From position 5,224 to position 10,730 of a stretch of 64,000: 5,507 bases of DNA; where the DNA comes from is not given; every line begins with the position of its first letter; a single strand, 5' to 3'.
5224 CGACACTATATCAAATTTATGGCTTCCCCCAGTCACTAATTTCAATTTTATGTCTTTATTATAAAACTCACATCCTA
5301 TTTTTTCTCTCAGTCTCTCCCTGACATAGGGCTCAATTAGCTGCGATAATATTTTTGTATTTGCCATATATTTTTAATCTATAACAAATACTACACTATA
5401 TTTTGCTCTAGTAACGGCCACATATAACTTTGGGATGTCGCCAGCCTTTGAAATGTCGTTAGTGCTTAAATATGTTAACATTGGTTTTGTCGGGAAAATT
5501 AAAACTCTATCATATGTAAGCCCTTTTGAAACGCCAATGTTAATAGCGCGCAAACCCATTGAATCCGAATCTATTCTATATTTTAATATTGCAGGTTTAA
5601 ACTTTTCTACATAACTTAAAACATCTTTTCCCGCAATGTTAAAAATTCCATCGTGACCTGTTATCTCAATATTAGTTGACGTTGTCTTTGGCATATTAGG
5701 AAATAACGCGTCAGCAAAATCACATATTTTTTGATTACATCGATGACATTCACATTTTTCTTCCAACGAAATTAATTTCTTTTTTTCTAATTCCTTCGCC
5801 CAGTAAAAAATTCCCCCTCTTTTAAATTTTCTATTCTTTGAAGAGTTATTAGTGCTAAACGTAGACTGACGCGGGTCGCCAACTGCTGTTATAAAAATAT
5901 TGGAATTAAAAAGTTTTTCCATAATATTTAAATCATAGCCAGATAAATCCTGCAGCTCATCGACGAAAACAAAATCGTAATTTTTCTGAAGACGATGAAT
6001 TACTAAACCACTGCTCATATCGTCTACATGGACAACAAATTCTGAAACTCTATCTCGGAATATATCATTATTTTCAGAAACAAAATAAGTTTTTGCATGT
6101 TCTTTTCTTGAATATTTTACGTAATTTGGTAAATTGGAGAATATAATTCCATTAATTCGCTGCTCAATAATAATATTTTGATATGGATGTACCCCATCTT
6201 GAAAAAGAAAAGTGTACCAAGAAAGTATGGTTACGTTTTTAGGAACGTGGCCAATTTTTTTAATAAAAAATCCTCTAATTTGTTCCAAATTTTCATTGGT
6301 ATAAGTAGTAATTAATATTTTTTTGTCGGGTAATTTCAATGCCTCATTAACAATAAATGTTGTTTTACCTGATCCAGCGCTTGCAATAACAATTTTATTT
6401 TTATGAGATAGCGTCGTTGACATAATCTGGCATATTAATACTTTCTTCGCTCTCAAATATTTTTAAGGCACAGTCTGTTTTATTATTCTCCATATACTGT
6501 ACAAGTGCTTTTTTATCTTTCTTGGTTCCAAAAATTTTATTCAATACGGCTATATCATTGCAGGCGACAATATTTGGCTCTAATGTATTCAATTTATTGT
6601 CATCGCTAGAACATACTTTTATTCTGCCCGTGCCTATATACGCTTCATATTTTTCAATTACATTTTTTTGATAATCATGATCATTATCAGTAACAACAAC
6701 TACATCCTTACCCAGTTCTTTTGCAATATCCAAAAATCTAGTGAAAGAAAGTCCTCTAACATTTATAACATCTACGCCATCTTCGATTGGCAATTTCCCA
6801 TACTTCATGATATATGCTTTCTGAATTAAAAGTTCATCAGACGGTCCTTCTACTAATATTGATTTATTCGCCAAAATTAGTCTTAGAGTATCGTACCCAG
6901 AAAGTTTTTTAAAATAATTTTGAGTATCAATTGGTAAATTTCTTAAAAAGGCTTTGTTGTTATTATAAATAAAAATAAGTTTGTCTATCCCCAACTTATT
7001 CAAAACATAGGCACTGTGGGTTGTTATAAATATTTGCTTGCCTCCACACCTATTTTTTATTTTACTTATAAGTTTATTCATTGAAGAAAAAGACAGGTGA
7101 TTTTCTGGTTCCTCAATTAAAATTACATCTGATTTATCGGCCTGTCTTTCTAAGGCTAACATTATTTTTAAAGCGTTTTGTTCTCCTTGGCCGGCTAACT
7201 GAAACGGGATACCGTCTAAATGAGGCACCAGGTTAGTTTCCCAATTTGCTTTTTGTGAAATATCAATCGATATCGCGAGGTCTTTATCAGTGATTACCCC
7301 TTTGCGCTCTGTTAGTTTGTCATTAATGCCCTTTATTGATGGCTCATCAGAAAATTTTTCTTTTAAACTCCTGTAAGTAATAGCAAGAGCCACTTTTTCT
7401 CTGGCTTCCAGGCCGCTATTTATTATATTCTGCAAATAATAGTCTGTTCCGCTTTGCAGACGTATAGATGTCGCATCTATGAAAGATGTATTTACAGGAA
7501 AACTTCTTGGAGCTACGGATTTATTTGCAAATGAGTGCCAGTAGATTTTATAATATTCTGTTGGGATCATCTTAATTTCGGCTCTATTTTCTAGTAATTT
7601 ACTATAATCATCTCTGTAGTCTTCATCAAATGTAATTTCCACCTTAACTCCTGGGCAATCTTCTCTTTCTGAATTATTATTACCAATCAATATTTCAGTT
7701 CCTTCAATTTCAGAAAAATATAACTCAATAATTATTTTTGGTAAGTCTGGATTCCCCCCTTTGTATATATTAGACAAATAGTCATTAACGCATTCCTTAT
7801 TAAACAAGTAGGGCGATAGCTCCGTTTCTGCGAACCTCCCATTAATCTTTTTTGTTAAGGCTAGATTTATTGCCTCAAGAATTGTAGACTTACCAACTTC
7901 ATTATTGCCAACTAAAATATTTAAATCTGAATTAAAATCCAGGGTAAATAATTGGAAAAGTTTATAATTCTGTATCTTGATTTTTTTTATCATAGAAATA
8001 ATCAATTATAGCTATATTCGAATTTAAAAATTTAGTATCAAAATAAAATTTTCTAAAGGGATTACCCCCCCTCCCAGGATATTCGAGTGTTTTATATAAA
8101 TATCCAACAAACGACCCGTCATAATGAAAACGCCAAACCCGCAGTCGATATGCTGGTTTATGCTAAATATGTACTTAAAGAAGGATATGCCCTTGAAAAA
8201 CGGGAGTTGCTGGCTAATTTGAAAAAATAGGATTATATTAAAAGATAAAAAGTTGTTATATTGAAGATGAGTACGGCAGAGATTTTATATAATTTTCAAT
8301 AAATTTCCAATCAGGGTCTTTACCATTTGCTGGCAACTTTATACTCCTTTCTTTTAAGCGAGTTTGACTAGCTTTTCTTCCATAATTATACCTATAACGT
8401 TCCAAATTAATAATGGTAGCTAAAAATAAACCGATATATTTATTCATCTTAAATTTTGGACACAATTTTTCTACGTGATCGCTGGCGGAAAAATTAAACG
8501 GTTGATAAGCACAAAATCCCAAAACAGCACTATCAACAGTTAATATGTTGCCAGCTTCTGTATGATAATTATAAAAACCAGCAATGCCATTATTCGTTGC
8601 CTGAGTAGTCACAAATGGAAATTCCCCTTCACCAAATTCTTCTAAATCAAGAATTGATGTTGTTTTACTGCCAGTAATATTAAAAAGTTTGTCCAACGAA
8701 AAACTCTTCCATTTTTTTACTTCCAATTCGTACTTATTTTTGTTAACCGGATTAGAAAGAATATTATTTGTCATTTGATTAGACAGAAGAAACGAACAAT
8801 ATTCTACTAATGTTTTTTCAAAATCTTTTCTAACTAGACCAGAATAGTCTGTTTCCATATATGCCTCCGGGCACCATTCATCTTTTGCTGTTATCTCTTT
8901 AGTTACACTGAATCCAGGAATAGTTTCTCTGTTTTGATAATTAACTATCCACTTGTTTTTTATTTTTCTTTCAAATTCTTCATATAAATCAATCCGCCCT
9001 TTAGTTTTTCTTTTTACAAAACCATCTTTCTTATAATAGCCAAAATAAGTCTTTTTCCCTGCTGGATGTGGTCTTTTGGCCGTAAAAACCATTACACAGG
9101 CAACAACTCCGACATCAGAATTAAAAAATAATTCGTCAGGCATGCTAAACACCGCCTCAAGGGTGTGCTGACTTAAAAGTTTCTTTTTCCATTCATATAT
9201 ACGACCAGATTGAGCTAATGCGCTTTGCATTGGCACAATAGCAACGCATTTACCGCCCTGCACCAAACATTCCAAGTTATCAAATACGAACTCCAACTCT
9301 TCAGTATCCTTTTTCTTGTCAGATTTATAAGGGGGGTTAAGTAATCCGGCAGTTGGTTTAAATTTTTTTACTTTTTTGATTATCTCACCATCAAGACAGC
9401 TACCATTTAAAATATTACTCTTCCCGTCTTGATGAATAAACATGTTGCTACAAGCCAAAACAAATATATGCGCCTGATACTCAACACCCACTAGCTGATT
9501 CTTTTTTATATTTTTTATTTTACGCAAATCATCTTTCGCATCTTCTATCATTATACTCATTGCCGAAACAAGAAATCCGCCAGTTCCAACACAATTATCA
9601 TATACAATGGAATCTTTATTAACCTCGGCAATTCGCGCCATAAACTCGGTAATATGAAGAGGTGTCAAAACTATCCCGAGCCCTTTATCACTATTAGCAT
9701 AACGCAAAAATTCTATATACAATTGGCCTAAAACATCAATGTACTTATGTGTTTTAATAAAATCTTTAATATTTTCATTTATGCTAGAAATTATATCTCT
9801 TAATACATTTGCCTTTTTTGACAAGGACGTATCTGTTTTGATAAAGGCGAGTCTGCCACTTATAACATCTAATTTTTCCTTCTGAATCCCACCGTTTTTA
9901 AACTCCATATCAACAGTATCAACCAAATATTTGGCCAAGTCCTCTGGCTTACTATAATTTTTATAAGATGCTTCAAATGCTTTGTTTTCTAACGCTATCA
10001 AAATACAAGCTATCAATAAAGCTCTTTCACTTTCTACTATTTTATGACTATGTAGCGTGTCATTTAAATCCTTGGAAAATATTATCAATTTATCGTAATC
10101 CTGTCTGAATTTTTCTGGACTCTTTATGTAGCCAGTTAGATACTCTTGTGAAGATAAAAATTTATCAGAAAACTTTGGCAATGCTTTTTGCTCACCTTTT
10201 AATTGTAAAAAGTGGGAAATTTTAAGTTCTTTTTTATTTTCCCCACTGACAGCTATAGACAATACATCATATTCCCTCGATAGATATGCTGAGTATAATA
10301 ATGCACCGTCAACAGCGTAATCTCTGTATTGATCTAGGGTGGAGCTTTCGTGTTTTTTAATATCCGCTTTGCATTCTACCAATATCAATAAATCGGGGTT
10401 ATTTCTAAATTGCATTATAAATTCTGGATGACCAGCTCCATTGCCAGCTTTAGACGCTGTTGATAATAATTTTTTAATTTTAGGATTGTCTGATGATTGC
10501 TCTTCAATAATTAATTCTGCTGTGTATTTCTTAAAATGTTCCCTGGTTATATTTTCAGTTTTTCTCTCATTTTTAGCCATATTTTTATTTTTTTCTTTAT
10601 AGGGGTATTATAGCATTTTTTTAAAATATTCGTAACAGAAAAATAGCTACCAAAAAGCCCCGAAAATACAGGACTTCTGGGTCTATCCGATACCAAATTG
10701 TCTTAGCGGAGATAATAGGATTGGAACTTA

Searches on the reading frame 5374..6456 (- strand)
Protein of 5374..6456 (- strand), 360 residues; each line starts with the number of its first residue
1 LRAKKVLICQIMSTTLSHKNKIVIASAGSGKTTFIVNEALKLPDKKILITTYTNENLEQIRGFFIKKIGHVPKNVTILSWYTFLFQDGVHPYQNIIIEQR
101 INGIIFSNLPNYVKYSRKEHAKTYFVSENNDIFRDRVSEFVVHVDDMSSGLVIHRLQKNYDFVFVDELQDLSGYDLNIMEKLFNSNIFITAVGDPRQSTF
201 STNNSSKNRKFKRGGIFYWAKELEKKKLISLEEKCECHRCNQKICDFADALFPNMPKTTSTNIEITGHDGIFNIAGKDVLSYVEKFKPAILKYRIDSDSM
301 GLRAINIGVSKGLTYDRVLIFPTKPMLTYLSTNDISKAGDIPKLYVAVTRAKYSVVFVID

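Call 30: search_protein_families(library=pfam, proteins=[window:5374-6456:-], max_evalue=0.001)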
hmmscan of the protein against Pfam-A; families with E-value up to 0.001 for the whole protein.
window:5374-6456:- (360 aa): 4 families
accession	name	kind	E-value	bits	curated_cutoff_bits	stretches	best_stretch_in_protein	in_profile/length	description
PF00580.27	UvrD-helicase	-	7.9e-16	59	23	2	132-201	187-254/271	UvrD/REP helicase N-terminal domain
PF01443.25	Viral_helicase1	-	3.1e-13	50.5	21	1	144-358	47-227/228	Viral superfamily 1 RNA helicase core domain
PF13245.12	AAA_19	-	1.3e-08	35.6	25.1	1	11-199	4-130/134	AAA domain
PF13538.12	UvrD_C_2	-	0.00021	21.6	27.4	0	302-358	2-52/52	UvrD-like helicase C-terminal domain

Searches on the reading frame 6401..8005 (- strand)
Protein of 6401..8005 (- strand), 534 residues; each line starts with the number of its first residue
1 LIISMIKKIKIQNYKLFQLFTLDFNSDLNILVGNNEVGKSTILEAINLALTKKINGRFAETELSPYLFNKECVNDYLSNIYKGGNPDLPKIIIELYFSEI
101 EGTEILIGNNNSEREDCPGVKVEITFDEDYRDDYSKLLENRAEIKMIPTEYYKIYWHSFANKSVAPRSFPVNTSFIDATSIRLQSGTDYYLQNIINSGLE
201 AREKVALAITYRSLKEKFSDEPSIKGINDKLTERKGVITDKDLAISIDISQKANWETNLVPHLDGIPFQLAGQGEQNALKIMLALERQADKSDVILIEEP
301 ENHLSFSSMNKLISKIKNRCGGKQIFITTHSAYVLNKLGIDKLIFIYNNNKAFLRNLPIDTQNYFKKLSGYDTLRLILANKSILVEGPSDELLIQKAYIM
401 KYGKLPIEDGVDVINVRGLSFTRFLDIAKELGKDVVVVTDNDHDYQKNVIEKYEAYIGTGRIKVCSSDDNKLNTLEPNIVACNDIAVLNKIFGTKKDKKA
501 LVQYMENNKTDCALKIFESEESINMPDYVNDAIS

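Call 30: search_protein_families(library=pfam, proteins=[window:6401-8005:-], max_evalue=0.001)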
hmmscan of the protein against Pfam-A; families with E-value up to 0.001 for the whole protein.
window:6401-8005:- (534 aa): 7 families
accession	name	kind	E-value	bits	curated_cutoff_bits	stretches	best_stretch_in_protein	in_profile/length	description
PF13175.12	AAA_15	-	8.8e-22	78.7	32.1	1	5-334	1-373/374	AAA ATPase domain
PF13304.12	AAA_21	-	3.2e-17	64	27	1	254-336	221-304/304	AAA domain, putative AbiEii toxin, Type IV TA system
PF20469.4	OLD-like_TOPRIM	-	4.2e-14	53.3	23.2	1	378-442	2-67/67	Overcoming lysogenization defect protein-like, TOPRIM domain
PF02463.25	SMC_N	-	4.9e-12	46.2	40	1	5-350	1-215/220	RecF/RecN/SMC N terminal domain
PF13476.12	AAA_23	-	7.4e-12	46.8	27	1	8-119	1-87/201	AAA domain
PF13555.12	AAA_29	-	1.1e-05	25.6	27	1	7-53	2-49/61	P-loop containing region of AAA domain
PF13514.12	AAA_27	-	2.3e-05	24.5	22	1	6-47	3-47/206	AAA domain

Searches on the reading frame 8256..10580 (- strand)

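Call 30: search_protein_families(library=pfam, proteins=[window:8256-10580:-], max_evalue=0.001)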
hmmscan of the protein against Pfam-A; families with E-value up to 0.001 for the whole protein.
window:8256-10580:- (774 aa): 2 families
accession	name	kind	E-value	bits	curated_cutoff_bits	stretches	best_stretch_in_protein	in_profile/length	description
PF02384.22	N6_Mtase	-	1.2e-28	100.8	20.4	1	281-559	3-283/311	N-6 DNA Methylase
PF01420.25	Methylase_S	-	3.4e-12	47.3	22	1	622-766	2-154/168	Type I restriction modification DNA specificity domain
